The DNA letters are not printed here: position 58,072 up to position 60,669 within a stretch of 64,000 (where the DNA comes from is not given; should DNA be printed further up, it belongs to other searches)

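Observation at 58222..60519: gap and pgk read as one 765-aa ORF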

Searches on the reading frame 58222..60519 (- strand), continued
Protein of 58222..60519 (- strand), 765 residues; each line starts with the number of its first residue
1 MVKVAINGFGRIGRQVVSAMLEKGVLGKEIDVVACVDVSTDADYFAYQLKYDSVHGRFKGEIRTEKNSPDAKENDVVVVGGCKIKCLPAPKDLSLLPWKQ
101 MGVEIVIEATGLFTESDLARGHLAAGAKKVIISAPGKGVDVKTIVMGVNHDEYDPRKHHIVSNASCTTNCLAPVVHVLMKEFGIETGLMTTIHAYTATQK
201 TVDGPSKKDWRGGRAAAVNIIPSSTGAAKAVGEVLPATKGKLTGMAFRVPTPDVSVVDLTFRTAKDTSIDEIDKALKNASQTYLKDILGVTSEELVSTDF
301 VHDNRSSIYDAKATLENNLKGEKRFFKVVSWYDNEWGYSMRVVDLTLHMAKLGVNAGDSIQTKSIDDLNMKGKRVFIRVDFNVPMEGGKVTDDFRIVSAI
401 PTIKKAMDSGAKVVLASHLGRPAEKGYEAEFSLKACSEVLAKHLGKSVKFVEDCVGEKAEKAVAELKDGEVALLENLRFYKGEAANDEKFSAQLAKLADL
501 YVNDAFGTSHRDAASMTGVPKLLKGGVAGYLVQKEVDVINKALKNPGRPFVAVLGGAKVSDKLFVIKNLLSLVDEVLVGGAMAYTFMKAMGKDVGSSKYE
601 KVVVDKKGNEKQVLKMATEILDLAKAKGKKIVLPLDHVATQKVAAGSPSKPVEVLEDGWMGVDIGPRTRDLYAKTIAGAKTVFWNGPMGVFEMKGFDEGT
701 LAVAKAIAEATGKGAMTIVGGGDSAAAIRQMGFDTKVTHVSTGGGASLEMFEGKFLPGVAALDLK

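Call 12: list_cluster_members(proteins=[P0001, P0008, P0024, P0025, P0032, P0038, P0046, P0048, P0107, P0114])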
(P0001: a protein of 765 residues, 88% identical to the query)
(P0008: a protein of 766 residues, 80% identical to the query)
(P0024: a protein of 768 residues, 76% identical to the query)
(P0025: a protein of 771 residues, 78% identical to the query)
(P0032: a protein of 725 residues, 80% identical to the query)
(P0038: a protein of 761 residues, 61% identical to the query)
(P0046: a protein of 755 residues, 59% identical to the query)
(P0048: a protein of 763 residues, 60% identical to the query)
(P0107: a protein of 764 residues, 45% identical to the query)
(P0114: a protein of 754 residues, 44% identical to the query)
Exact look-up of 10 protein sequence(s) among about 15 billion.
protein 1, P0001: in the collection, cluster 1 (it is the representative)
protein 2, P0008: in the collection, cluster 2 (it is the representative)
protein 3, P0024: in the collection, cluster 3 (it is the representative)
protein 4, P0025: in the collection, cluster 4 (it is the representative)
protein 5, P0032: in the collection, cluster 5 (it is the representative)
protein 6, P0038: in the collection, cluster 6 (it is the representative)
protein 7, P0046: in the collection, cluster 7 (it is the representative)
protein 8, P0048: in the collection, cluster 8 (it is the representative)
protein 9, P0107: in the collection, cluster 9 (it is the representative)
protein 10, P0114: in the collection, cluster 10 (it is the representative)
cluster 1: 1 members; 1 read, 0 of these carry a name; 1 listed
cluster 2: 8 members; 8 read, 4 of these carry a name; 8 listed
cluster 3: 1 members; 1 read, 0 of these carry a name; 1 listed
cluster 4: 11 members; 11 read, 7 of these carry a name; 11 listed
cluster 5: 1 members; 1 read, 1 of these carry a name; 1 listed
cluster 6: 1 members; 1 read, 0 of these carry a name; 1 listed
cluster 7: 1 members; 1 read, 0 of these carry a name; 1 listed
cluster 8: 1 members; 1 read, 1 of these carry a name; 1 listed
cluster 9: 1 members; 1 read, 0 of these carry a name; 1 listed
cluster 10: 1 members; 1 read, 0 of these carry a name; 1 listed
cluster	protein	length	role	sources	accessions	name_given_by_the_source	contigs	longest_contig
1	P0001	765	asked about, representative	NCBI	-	-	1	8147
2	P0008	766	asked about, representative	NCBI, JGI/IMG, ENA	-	-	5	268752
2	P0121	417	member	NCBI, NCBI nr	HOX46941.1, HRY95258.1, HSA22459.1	MAG TPA: phosphoglycerate kinase [Myxococcota bacterium] | phosphoglycerate kinase [Myxococcota bacterium]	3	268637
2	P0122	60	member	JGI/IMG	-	glyceraldehyde 3-phosphate dehydrogenase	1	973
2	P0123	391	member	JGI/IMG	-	triosephosphate isomerase (TIM)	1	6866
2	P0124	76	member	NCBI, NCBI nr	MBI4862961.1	MAG: type I glyceraldehyde-3-phosphate dehydrogenase, partial [Candidatus Riflebacteria ... | type I glyceraldehyde-3-phosphate dehydrogenase [Candidatus Riflebacteria bacterium]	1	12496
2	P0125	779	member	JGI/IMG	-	-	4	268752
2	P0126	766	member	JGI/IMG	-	-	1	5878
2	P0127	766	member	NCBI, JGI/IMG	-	-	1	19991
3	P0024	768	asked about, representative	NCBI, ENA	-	-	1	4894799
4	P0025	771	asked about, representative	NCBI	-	-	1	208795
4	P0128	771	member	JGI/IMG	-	glyceraldehyde 3-phosphate dehydrogenase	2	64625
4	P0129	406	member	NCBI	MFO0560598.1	MAG: phosphoglycerate kinase [Polyangiales bacterium]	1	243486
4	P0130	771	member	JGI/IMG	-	glyceraldehyde 3-phosphate dehydrogenase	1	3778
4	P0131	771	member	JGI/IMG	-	glyceraldehyde 3-phosphate dehydrogenase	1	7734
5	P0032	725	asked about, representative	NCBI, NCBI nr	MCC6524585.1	MAG: type I glyceraldehyde-3-phosphate dehydrogenase, partial [Polyangiaceae bacterium] | type I glyceraldehyde-3-phosphate dehydrogenase [Polyangiaceae bacterium]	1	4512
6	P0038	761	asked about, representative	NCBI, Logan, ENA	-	-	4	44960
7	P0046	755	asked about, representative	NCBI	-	-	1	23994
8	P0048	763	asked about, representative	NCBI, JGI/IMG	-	glyceraldehyde-3-phosphate dehydrogenase type I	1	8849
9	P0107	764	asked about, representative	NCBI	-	-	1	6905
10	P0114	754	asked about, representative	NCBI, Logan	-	-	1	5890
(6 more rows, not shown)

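Call 13: find_encoding_contigs(protein=P0024, flank=8000, max_places=3)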
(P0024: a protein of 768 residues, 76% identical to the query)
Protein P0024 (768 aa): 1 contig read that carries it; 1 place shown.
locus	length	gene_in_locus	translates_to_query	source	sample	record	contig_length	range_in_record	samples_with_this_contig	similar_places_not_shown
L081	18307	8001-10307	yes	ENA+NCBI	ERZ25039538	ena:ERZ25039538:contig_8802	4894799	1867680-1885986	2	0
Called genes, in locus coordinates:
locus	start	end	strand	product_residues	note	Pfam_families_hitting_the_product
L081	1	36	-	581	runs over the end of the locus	PF22745:Nlig-Ia, PF01653:DNA_ligase_aden, PF03120:OB_DNA_ligase, PF12826:HHH_2, PF14520:HHH_5 (weak)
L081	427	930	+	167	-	PF00571:CBS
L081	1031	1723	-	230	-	PF20334:DUF6629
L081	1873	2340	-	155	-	PF01161:PBP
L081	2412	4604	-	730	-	PF00141:peroxidase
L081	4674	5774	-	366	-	-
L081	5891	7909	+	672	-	PF01135:PCMT, PF13649:Methyltransf_25 (weak), PF13847:Methyltransf_31 (faint), PF05139:Erythro_esteras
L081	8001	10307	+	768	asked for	PF00044:Gp_dh_N, PF02800:Gp_dh_C, PF00162:PGK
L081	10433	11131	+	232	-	PF12724:Flavodoxin_5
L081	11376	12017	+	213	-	-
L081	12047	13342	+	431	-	-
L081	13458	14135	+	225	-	PF04972:BON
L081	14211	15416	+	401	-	PF00365:PFK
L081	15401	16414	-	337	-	PF01180:DHO_dh (weak)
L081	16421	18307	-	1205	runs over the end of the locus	PF01855:POR_N, PF17147:PFOR_II, PF01558:POR, PF10371:EKR, PF12837:Fer4_6 (weak), PF12838:Fer4_7, PF13187:Fer4_9 (weak), PF13484:Fer4_16, +5 more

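Call 21: find_encoding_contigs(protein=window:58222-60519:-, flank=10000, max_places=4)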
Protein window:58222-60519:- (765 aa): no gene with exactly this product is on record in the collection.

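Call 22: find_encoding_contigs(protein=P0001, flank=6000, max_places=2)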
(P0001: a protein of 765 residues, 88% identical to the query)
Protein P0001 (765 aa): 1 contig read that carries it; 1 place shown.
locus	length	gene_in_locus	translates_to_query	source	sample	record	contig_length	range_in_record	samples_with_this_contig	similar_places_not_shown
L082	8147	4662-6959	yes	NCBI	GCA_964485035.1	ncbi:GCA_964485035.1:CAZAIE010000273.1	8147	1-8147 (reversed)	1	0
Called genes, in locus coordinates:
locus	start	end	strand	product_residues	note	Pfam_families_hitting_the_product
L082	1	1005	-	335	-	?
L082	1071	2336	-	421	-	PF00989:PAS (weak), PF08448:PAS_4, PF13188:PAS_8 (faint), PF00512:HisKA, PF13581:HATPase_c_2 (faint), PF02518:HATPase_c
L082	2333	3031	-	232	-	PF00072:Response_reg, PF00486:Trans_reg_C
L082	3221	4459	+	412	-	PF08308:PEGA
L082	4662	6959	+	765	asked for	PF00044:Gp_dh_N, PF02800:Gp_dh_C, PF00162:PGK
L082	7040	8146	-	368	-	?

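Call 23: find_encoding_contigs(protein=P0006, flank=6000, max_places=2)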
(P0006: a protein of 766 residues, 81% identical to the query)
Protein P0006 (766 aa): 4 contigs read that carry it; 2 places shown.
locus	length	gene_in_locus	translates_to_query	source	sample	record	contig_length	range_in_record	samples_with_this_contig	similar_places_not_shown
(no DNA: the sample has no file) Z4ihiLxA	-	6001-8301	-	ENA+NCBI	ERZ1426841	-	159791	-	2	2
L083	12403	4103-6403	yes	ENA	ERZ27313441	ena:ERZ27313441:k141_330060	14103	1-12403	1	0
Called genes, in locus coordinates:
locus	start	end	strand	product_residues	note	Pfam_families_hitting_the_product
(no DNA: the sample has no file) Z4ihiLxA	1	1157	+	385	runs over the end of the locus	PF13173:AAA_14, PF13635:DUF4143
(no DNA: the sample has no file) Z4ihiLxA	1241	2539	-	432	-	PF00285:Citrate_synt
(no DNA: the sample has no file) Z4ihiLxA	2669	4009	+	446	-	PF13487:HD_5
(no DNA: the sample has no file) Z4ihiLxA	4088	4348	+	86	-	PF14213:DUF4325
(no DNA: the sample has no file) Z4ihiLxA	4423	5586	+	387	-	PF00498:FHA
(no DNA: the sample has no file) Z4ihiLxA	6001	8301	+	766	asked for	PF00044:Gp_dh_N, PF02800:Gp_dh_C, PF00162:PGK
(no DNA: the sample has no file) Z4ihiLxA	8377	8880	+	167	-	-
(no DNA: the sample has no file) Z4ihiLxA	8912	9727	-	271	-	-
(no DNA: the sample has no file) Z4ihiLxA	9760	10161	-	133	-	PF00571:CBS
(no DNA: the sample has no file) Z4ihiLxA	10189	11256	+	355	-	PF08668:HDOD (faint)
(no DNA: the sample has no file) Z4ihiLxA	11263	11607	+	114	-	PF13183:Fer4_8 (faint), PF13484:Fer4_16 (faint), PF13187:Fer4_9 (faint), PF00037:Fer4 (weak), PF14697:Fer4_21 (weak), PF25160:LdpA_Fe-S-bd (weak), PF12838:Fer4_7 (weak), PF12837:Fer4_6 (weak), +3 more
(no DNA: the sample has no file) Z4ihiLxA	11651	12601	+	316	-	PF13793:Pribosyltran_N, PF00156:Pribosyltran, PF14572:Pribosyl_synth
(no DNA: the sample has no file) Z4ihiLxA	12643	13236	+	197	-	PF01195:Pept_tRNA_hydro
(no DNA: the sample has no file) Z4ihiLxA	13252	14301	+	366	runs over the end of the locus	PF01926:MMR_HSR1, PF02421:FeoB_N, PF06071:YchF-GTPase_C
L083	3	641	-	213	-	?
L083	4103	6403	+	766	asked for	PF00044:Gp_dh_N, PF02800:Gp_dh_C, PF00162:PGK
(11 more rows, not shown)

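Call 24: find_encoding_contigs(protein=P0008, flank=6000, max_places=2)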
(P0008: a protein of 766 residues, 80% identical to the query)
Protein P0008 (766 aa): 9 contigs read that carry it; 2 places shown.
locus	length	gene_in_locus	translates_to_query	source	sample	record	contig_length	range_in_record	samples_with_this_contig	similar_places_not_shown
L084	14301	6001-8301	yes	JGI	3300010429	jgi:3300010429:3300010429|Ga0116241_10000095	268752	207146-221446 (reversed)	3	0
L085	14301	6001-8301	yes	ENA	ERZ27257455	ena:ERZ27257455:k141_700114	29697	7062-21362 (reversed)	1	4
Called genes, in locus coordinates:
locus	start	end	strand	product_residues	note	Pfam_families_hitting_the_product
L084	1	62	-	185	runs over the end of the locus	PF01765:RRF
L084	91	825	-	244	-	PF00696:AA_kinase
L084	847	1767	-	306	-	PF25025:EF-Ts_N (weak), PF00889:EF_TS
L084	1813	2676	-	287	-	PF00318:Ribosomal_S2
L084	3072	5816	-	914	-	PF07517:SecA_DEAD, PF01043:SecA_PP_bind, PF21090:P-loop_SecA, PF07516:SecA_SW, PF02810:SEC-C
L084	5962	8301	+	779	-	PF00044:Gp_dh_N, PF02800:Gp_dh_C, PF00162:PGK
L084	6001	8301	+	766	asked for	PF00044:Gp_dh_N, PF02800:Gp_dh_C, PF00162:PGK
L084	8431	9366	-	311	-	PF01551:Peptidase_M23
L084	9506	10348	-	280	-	PF00481:PP2C, PF13672:PP2C_2, PF07228:SpoIIE (weak)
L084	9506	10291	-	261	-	PF00481:PP2C, PF13672:PP2C_2, PF07228:SpoIIE (weak)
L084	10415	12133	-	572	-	PF02463:SMC_N, PF13476:AAA_23, PF13304:AAA_21 (faint)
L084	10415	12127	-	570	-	PF02463:SMC_N, PF13476:AAA_23, PF13304:AAA_21 (faint)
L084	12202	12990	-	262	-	PF00149:Metallophos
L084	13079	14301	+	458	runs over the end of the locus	PF05496:RuvB_N, PF00158:Sigma54_activat (faint), PF01078:Mg_chelatase (faint), PF07728:AAA_5 (weak), PF13173:AAA_14 (weak), PF00004:AAA, PF16193:AAA_assoc_2, PF12002:MgsA_C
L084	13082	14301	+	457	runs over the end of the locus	PF05496:RuvB_N, PF00158:Sigma54_activat (faint), PF01078:Mg_chelatase (faint), PF00004:AAA, PF07728:AAA_5 (weak), PF13173:AAA_14 (weak), PF16193:AAA_assoc_2, PF12002:MgsA_C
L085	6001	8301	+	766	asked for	PF00044:Gp_dh_N, PF02800:Gp_dh_C, PF00162:PGK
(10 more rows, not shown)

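Call 25: find_encoding_contigs(protein=P0038, flank=6000, max_places=2)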
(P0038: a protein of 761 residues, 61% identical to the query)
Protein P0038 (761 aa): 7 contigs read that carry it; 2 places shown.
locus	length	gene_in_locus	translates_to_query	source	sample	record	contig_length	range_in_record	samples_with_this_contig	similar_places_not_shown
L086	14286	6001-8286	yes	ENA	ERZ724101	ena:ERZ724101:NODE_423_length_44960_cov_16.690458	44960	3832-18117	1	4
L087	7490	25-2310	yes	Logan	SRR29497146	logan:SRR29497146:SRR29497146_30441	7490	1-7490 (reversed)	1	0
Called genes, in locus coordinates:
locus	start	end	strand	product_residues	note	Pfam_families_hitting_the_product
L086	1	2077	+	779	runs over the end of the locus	PF00069:Pkinase, PF07714:PK_Tyr_Ser-Thr, PF17667:Pkinase_fungal (weak)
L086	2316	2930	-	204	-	-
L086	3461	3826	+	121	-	PF16697:Yop-YscD_cpl (faint), PF00498:FHA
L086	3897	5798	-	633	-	PF11832:DUF3352 (weak)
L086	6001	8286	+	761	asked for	PF00044:Gp_dh_N, PF02800:Gp_dh_C, PF00162:PGK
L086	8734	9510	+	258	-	PF00119:ATP-synt_A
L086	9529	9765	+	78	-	PF00137:ATP-synt_C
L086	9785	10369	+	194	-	PF00430:ATP-synt_B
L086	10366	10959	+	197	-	PF00213:OSCP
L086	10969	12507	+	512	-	PF02874:ATP-synt_ab_N, PF00006:ATP-synt_ab, PF00306:ATP-synt_ab_C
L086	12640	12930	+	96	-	PF01909:NTP_transf_2, PF18765:Polbeta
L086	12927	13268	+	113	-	PF01934:HepT-like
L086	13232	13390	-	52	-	-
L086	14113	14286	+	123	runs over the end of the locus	-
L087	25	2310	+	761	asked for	PF00044:Gp_dh_N, PF02800:Gp_dh_C, PF00162:PGK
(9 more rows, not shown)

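Call 27: search_solved_structures(query=window:58222-60519:-, max_evalue=1e-40)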
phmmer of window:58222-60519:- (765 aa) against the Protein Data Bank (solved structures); distinct sequences matched with E-value up to 1e-40: 186 (the best 60 are shown).
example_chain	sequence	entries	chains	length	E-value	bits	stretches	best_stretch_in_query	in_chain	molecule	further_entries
1k3t_A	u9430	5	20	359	9e-165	552.9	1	2-351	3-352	Glyceraldehyde-3-phosphate dehydrogenase | Glyceraldehyde 3-phosphate dehydrogenase, glycosomal | Glyceraldehyde-3-phosphate dehydrogenase, glycosomal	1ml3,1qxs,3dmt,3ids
1a7k_A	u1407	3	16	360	2.3e-162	544.9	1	2-351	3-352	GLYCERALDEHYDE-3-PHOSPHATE DEHYDROGENASE | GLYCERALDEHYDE 3-PHOSPHATE DEHYDROGENASE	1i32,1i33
1gyp_A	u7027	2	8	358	2.4e-162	544.9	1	2-351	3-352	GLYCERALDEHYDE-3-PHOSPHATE DEHYDROGENASE | PROTEIN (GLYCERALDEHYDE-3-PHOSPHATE DEHYDROGENASE)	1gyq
2x0n_A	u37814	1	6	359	1.1e-159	536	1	2-351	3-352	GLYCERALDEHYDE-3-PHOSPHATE DEHYDROGENASE, GLYCOSOMAL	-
1vpe_A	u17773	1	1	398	1.9e-124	419.5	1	364-765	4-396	PHOSPHOGLYCERATE KINASE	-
7zy7_A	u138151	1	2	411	3.8e-118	398.7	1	363-765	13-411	Phosphoglycerate kinase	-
8oha_A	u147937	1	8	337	1.9e-115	389.8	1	1-353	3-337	Glyceraldehyde-3-phosphate dehydrogenase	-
1php_A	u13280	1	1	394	9.5e-115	387.5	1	362-763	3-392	3-PHOSPHOGLYCERATE KINASE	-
3uwd_A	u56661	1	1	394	1.1e-114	387.3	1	362-763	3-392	Phosphoglycerate kinase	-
6nlx_A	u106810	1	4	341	2.6e-111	376.1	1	1-351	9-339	Glyceraldehyde-3-phosphate Dehydrogenase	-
6px2_A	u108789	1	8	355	3.9e-111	375.6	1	1-353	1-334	Glyceraldehyde-3-phosphate dehydrogenase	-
4z0h_O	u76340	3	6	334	4.5e-110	372.1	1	2-351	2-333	Glyceraldehyde-3-phosphate dehydrogenase GAPC1, cytosolic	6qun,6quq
2i5p_O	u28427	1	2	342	5.5e-110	371.8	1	1-350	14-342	Glyceraldehyde-3-phosphate dehydrogenase 1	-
5ur0_A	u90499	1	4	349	3.4e-109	369.1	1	1-352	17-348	Glyceraldehyde-3-phosphate dehydrogenase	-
1crw_G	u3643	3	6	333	1.6e-108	366.9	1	3-352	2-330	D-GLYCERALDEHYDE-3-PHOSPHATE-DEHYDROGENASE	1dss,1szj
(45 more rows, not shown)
